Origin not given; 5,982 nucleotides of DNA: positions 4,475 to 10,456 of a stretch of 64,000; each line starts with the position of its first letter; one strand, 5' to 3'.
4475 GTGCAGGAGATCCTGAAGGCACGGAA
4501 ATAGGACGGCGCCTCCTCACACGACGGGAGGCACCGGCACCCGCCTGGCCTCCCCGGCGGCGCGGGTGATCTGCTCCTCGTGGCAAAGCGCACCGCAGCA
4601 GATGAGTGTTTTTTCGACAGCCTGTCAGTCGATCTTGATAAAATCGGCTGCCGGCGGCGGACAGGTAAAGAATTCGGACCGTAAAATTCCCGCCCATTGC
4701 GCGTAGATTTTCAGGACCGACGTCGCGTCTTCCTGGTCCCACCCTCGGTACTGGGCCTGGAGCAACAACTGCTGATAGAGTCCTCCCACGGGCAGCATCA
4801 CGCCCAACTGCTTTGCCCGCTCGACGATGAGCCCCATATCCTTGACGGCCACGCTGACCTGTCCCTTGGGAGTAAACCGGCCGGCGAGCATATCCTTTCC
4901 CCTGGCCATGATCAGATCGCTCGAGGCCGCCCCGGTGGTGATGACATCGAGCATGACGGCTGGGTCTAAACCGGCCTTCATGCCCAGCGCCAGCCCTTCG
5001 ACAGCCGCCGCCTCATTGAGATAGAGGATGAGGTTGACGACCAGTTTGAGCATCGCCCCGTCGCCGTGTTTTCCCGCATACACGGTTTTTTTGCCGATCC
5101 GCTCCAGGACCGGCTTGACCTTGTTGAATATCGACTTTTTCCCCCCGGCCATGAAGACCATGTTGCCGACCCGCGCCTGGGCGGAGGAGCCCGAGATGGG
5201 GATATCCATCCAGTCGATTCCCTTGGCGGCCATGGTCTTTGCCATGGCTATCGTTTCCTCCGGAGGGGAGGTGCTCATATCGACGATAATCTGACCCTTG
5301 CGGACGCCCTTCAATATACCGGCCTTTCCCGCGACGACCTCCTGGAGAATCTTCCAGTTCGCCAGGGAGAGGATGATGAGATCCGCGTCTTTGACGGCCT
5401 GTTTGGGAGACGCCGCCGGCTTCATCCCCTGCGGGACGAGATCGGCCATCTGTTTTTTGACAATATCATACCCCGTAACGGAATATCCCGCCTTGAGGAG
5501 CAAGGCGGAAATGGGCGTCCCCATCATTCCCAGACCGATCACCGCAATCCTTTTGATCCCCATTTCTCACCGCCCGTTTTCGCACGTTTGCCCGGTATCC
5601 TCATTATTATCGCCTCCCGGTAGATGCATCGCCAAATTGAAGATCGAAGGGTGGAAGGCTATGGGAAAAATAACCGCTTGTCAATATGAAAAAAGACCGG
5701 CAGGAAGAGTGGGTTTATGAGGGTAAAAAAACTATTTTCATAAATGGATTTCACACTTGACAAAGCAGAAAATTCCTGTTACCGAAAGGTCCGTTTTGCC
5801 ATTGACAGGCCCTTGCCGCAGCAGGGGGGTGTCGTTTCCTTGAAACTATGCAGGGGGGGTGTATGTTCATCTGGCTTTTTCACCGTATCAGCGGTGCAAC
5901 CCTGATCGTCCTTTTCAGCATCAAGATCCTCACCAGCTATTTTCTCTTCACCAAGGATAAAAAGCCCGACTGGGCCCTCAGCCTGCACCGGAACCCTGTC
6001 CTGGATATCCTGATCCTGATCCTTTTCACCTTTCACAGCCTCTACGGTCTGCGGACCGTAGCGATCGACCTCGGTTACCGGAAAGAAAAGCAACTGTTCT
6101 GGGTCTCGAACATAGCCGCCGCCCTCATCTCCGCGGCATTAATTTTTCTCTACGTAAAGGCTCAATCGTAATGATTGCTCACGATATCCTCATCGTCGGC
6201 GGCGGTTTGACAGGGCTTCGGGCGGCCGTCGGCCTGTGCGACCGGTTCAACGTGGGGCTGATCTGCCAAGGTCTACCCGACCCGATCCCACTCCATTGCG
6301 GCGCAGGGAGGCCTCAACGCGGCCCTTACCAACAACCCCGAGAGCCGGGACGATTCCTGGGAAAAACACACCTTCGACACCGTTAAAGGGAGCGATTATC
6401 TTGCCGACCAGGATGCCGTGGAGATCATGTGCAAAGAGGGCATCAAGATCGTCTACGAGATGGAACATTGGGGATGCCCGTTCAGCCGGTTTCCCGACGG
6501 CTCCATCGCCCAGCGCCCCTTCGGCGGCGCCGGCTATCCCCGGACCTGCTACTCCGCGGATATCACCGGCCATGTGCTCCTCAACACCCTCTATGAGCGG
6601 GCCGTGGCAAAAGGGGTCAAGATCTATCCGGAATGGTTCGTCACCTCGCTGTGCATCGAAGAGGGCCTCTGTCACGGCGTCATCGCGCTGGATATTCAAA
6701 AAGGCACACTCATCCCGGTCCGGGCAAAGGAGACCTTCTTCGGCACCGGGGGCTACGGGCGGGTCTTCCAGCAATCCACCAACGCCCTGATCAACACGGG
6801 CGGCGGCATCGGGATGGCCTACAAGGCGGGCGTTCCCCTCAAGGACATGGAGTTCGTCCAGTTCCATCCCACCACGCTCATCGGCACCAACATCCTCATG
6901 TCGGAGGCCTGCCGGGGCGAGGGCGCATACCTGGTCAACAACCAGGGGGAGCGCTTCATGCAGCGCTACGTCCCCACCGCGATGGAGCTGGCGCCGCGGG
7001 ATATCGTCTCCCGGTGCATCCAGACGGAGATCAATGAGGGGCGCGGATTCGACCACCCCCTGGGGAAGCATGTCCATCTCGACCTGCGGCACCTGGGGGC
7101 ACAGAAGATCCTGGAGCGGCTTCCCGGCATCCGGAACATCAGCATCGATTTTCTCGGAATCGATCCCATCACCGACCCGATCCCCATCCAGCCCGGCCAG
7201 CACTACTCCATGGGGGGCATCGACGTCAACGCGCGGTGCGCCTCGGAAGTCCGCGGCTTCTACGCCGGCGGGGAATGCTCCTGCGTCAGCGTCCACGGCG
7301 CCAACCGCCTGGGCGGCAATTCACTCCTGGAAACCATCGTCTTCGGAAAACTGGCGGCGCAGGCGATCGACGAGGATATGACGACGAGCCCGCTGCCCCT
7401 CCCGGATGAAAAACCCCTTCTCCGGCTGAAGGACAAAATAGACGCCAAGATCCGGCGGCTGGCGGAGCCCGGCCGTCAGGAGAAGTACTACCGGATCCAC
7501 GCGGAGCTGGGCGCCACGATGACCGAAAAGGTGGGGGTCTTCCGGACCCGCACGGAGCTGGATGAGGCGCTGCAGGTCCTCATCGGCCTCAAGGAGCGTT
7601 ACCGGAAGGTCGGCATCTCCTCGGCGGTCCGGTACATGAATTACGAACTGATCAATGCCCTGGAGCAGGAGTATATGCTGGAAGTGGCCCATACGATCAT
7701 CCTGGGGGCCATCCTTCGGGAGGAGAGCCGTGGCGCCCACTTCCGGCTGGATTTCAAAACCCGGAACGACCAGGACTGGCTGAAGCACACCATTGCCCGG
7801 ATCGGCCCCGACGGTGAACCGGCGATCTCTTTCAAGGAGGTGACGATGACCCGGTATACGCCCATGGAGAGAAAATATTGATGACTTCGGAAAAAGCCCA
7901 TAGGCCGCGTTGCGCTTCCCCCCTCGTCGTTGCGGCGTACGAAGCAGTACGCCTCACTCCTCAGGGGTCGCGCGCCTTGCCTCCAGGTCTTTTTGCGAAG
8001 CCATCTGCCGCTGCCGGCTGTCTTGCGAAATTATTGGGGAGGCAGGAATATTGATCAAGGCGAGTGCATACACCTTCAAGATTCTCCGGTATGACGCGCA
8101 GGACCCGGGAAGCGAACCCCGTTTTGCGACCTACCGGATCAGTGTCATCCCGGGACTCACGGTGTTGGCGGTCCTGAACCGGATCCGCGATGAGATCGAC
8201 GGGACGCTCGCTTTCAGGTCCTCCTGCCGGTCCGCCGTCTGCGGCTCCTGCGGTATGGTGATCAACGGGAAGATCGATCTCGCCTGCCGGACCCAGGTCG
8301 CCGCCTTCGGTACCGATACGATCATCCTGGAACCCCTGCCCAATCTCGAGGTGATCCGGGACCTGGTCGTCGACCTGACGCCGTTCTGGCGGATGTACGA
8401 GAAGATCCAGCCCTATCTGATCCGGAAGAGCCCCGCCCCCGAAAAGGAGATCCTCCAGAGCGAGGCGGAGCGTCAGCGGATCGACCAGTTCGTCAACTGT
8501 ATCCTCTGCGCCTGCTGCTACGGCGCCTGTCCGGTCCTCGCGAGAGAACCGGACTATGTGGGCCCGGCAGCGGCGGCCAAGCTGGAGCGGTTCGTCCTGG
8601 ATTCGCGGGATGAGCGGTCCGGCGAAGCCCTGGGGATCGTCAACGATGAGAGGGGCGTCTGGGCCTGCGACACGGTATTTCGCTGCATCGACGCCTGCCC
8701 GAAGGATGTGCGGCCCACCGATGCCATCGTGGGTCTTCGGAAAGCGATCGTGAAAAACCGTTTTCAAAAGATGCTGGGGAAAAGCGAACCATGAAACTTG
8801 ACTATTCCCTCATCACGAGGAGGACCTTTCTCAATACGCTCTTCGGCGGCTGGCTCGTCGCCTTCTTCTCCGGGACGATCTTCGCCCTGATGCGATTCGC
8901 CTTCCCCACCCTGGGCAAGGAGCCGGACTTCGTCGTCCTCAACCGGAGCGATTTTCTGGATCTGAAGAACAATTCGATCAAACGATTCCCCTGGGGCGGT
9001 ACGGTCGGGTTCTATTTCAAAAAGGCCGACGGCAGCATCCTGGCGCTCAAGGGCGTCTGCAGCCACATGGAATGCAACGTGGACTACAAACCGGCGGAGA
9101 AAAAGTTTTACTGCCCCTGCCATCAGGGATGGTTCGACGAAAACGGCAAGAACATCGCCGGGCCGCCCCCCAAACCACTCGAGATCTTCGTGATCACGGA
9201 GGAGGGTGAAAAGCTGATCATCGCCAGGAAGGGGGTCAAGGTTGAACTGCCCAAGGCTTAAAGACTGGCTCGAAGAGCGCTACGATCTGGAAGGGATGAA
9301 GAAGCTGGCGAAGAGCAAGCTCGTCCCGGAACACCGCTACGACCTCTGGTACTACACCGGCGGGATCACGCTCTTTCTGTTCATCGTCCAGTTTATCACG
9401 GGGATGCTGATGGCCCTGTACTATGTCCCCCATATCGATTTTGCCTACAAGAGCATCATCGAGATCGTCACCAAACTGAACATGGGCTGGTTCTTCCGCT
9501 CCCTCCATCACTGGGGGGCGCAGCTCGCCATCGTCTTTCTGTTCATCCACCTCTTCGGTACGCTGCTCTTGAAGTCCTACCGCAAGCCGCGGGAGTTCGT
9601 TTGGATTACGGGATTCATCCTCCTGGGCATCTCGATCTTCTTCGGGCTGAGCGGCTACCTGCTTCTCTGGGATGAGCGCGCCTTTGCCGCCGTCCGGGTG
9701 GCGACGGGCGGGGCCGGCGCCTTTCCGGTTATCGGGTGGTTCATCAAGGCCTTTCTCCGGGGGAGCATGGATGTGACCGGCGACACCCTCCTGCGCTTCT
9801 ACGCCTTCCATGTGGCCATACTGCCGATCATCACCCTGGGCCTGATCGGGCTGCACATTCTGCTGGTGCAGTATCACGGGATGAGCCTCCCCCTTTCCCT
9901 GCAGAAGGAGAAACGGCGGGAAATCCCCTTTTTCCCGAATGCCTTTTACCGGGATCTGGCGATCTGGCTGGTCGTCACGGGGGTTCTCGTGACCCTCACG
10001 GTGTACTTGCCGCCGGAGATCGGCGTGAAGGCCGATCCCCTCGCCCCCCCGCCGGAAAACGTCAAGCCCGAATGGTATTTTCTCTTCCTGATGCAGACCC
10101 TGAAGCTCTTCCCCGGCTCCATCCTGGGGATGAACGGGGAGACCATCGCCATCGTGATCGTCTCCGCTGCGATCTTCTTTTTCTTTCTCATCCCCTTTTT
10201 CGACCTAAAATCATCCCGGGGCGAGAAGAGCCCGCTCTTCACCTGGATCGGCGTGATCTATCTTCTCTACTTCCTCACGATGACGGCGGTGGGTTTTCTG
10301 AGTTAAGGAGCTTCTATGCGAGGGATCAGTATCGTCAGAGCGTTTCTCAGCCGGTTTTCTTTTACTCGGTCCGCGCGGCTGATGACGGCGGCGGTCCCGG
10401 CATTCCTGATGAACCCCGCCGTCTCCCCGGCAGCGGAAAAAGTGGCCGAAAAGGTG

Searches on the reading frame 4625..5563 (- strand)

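Call 47: search_protein_families(library=pfam, proteins=[window:4625-5563:-], max_evalue=0.001)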
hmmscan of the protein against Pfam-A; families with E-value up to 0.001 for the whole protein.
window:4625-5563:- (312 aa): 6 families
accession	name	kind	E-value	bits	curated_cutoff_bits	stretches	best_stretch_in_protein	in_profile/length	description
PF03446.21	NAD_binding_2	-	1.2e-46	159.1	21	1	5-164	1-161/161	NAD binding domain of 6-phosphogluconate dehydrogenase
PF14833.11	NAD_binding_11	-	3e-27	95.7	30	1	167-287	1-122/122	NAD-binding of NADP-dependent 3-hydroxyisobutyrate dehydrogenase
PF03807.23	F420_oxidored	-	3.2e-07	31.3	21.6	1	5-97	1-92/94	NADP oxidoreductase coenzyme F420-dependent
PF02737.24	3HCDH_N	-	2.4e-06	28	22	1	6-42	2-38/180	3-hydroxyacyl-CoA dehydrogenase, NAD binding domain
PF03721.20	UDPG_MGDP_dh_N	-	1e-05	25.6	27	0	4-42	1-39/187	UDP-glucose/GDP-mannose dehydrogenase family, NAD binding domain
PF02826.25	2-Hacid_dh_C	-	2.4e-05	24.2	25.1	1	4-114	37-144/178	D-isomer specific 2-hydroxyacid dehydrogenase, NAD binding domain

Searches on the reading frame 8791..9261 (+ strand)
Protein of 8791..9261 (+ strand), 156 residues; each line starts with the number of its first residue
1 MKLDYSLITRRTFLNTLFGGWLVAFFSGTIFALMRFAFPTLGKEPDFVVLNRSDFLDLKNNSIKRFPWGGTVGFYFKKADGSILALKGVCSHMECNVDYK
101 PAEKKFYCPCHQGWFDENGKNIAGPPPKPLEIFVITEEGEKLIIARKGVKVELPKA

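Call 47: search_protein_families(library=pfam, proteins=[window:8791-9261:+], max_evalue=0.001)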
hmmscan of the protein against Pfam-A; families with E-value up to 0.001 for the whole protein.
window:8791-9261:+ (156 aa): 1 family
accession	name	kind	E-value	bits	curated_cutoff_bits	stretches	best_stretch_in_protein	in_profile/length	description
PF00355.32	Rieske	-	4e-12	46.3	20.3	1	57-133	10-87/88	Rieske [2Fe-2S] domain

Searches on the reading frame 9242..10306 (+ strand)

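Call 47: search_protein_families(library=pfam, proteins=[window:9242-10306:+], max_evalue=0.001)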
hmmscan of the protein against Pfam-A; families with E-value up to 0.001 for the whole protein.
window:9242-10306:+ (354 aa): 4 families
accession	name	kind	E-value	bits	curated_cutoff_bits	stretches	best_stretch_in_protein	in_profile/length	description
PF00033.24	Cytochrome_B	-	8.7e-44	150.1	27.2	1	25-212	3-188/189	Cytochrome b/b6/petB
PF13631.11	Cytochrom_B_N_2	-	3.1e-34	118.8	27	1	96-258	3-164/169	Cytochrome b(N-terminal)/b6/petB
PF00032.22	Cytochrom_B_C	-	1.5e-08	35.3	20.7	1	264-351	2-82/102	Cytochrome b(C-terminal)/b6/petD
PF14358.11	DUF4405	-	9.1e-05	23.3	26.7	1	42-104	5-62/66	Domain of unknown function (DUF4405)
